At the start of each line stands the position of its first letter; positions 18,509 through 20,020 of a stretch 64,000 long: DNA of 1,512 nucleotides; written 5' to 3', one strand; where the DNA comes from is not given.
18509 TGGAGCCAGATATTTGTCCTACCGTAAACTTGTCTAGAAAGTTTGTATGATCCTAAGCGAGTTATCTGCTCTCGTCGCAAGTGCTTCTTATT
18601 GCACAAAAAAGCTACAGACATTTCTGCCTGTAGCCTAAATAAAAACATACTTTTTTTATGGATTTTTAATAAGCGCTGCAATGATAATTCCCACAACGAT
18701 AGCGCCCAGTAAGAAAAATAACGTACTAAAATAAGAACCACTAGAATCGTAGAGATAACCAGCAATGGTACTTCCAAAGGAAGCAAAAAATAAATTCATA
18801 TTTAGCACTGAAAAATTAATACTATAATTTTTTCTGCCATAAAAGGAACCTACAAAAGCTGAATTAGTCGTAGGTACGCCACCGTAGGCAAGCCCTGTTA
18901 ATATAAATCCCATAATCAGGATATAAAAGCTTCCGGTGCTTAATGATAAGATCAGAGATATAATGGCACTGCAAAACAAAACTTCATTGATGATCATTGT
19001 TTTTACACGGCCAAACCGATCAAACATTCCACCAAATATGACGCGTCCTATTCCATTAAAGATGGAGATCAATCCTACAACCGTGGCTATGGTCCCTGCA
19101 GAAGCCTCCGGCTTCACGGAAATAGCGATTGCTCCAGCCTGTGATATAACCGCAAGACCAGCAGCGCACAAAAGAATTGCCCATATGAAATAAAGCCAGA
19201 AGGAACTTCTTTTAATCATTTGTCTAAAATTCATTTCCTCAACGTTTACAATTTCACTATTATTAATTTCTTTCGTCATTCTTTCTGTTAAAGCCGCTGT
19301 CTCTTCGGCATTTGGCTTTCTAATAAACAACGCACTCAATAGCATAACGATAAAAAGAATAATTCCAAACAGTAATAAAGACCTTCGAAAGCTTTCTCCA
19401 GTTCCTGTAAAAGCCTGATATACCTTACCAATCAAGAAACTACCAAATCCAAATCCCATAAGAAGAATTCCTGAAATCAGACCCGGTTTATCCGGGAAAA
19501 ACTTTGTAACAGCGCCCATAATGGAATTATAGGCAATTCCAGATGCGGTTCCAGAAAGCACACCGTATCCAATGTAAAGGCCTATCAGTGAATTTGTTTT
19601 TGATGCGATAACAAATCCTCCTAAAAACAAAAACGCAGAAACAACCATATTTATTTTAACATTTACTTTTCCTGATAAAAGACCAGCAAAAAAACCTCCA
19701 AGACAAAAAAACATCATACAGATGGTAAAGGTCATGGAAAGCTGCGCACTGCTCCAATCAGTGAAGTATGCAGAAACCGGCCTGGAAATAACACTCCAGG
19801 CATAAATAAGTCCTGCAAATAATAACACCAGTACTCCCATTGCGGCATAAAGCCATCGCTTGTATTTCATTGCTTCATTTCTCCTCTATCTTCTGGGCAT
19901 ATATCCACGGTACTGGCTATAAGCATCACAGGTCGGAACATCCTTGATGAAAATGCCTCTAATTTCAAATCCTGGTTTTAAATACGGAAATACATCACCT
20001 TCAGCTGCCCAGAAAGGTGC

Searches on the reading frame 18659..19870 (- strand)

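Call 43: search_protein_families(library=pfam, proteins=[window:18659-19870:-], max_evalue=0.00001)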
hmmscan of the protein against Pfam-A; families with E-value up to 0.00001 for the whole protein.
window:18659-19870:- (404 aa): 2 families
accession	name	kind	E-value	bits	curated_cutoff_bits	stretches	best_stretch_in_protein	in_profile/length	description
PF07690.21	MFS_1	-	2.1e-27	96.4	33.4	2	19-238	8-217/347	Major Facilitator Superfamily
PF23262.1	NFD4_C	-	3.4e-06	27.4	27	1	209-372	4-162/215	NFD4, C-terminal domain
